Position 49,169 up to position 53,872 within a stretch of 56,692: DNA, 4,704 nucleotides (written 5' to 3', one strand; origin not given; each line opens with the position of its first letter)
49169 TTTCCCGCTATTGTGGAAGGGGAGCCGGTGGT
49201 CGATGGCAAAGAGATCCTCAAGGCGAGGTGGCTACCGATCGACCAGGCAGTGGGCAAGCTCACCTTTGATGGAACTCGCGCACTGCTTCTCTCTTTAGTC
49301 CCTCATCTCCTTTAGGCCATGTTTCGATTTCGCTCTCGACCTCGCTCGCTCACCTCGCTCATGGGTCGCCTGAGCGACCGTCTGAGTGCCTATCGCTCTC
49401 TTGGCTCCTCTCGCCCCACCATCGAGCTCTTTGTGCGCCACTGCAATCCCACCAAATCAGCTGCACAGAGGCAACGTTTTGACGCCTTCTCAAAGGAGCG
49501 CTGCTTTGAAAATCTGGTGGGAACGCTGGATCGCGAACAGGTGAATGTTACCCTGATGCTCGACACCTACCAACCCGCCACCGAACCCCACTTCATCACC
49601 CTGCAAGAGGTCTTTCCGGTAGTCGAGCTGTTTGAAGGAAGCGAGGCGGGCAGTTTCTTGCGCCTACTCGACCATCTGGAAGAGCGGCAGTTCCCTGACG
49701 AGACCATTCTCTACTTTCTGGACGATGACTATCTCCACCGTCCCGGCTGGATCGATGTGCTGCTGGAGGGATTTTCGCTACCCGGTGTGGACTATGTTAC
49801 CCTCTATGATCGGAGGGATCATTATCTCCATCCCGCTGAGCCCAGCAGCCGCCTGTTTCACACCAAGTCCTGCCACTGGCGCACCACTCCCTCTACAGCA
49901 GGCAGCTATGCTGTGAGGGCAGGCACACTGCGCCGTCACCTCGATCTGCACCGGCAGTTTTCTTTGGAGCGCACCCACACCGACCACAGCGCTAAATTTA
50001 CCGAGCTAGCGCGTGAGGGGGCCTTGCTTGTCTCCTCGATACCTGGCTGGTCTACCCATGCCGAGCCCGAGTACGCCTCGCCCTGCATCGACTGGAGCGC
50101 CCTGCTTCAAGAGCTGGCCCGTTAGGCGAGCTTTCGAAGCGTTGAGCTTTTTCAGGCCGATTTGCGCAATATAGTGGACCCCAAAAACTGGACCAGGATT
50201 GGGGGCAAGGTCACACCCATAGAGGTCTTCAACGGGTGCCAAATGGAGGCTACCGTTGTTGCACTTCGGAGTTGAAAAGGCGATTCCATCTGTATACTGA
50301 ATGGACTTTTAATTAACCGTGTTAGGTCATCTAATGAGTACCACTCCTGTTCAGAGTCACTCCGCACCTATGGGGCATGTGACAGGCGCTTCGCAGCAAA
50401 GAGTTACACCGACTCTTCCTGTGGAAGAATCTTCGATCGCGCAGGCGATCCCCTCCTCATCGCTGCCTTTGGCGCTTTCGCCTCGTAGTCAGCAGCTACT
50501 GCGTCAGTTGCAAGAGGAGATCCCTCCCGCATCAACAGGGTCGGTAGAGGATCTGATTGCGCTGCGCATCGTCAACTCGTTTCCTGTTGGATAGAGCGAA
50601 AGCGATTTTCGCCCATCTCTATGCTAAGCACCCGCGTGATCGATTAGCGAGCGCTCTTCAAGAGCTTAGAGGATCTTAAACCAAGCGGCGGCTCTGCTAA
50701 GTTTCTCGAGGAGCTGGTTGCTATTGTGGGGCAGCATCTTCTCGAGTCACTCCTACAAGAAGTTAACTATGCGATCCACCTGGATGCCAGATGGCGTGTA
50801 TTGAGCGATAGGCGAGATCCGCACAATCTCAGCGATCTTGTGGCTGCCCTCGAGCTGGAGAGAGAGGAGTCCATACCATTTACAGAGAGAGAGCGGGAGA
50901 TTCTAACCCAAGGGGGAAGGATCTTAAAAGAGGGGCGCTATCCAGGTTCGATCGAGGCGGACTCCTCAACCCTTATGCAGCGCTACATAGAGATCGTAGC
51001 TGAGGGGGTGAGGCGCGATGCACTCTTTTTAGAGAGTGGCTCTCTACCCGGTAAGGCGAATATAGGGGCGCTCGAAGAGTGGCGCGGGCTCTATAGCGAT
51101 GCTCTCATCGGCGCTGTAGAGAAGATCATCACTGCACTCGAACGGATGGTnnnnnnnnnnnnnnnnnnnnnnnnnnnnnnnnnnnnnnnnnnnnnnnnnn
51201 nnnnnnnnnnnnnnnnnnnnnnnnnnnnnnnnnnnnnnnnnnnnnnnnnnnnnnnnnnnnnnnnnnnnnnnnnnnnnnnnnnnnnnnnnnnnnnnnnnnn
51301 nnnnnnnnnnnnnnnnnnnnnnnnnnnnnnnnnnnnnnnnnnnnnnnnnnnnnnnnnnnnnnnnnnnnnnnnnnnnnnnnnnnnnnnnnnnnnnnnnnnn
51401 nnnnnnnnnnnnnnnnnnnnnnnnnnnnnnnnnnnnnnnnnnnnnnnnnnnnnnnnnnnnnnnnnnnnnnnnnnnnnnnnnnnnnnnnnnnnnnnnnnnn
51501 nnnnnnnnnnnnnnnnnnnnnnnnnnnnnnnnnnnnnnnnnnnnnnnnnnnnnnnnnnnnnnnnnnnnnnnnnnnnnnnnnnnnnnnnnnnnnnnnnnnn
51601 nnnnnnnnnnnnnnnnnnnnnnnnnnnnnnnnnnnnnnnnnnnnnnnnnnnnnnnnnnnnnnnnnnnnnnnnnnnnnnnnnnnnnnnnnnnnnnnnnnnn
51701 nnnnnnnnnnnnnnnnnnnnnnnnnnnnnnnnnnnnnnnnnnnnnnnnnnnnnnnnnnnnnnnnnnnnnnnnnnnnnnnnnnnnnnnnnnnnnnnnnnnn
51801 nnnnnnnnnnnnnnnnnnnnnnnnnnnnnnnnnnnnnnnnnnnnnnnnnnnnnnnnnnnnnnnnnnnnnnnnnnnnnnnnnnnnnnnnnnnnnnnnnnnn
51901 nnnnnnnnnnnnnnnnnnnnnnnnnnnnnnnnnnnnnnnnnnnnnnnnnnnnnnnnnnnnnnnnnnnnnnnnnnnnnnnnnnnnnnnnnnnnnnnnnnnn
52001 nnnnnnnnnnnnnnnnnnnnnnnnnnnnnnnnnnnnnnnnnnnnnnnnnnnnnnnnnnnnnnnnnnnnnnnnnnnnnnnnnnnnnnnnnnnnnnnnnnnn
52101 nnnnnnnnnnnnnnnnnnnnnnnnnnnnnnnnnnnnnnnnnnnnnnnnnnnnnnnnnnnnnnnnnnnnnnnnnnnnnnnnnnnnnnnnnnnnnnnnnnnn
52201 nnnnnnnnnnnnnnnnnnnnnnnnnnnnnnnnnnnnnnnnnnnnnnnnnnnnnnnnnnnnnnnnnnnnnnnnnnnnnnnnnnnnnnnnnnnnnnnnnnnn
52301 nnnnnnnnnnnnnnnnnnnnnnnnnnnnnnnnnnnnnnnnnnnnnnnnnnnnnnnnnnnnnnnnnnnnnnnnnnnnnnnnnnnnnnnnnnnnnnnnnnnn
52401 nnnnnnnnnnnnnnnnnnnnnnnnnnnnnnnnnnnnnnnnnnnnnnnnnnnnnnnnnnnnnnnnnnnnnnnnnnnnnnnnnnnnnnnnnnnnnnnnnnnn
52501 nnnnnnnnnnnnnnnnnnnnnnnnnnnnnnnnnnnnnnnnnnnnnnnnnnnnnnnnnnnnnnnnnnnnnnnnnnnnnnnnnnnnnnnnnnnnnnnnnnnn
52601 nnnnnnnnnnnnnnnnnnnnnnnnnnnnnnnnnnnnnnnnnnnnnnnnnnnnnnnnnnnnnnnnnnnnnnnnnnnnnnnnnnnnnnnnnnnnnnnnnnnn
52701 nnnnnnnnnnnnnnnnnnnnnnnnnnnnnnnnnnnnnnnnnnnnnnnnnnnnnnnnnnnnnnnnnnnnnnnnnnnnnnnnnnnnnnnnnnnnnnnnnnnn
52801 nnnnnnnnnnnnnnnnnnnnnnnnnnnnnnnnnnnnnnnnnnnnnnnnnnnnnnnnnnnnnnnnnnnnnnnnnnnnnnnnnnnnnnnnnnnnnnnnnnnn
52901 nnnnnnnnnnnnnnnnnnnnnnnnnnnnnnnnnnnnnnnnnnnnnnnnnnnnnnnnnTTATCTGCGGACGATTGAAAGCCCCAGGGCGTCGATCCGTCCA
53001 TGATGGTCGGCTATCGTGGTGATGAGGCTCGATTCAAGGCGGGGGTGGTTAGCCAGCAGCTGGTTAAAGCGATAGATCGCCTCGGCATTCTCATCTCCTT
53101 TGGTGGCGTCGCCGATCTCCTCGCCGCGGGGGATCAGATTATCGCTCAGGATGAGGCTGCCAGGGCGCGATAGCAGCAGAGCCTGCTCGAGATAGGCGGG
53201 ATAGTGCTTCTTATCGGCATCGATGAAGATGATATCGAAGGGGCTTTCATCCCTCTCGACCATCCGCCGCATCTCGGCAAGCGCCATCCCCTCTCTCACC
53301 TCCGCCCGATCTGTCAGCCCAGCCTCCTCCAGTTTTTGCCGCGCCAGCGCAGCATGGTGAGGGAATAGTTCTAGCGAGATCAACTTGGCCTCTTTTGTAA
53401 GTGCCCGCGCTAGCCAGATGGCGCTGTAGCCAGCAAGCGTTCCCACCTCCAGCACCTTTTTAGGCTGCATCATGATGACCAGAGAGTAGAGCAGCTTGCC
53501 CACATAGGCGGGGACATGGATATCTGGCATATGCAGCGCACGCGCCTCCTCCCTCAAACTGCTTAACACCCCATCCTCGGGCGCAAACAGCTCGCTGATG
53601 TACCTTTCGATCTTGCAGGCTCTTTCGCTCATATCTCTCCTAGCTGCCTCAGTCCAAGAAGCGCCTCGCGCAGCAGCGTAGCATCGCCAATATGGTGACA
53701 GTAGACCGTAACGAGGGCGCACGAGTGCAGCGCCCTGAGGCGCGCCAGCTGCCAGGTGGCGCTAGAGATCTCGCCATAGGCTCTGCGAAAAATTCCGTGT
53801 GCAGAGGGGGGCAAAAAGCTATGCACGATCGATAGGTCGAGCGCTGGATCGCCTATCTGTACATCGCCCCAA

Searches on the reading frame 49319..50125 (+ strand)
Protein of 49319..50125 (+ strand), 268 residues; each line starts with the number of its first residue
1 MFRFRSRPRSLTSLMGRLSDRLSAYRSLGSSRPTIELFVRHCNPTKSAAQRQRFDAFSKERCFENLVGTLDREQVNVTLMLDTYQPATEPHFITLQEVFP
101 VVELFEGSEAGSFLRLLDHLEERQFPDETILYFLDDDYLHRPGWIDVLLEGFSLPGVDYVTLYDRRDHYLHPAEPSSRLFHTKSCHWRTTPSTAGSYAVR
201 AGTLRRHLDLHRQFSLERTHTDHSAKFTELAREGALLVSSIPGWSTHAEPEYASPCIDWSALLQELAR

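Call 14: search_protein_families(library=pfam, proteins=[window:49319-50125:+], max_evalue=0.00001)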
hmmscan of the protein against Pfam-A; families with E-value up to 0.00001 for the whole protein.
window:49319-50125:+ (268 aa): 0 families

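Call 31: search_protein_families(library=ncbifam, proteins=[window:49319-50125:+], max_evalue=0.01)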
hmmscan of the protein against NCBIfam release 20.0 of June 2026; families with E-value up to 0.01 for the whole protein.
window:49319-50125:+ (268 aa): 1 family
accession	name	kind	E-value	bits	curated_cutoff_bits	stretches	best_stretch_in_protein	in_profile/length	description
TIGR03965.1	mycofact_glyco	equivalog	0.0068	15.3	280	1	129-160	156-187/467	mycofactocin biosynthesis glycosyltransferase MftF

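Call 72: search_protein_families(library=pfam, proteins=[window:49319-50125:+], max_evalue=0.01)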
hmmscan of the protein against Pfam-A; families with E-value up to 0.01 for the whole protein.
window:49319-50125:+ (268 aa): 0 families

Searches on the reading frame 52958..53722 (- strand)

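Call 72: search_protein_families(library=pfam, proteins=[window:52958-53722:-], max_evalue=0.01)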
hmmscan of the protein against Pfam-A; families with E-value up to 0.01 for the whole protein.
window:52958-53722:- (254 aa): 5 families
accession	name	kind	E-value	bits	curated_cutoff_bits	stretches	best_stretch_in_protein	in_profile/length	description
PF01596.23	Methyltransf_3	-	3.1e-35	121.8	22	1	49-235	7-193/204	O-methyltransferase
PF13578.12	Methyltransf_24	-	2.1e-13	51.5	26.3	1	91-195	1-104/105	Methyltransferase domain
PF01135.25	PCMT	-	1.1e-07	32.3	20.3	1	74-180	62-161/210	Protein-L-isoaspartate(D-aspartate) O-methyltransferase (PCMT)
PF13649.12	Methyltransf_25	-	4.2e-05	24.6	27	1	90-175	1-78/97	Methyltransferase domain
PF13847.12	Methyltransf_31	-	0.00013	22.2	27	1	88-194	5-110/145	Methyltransferase domain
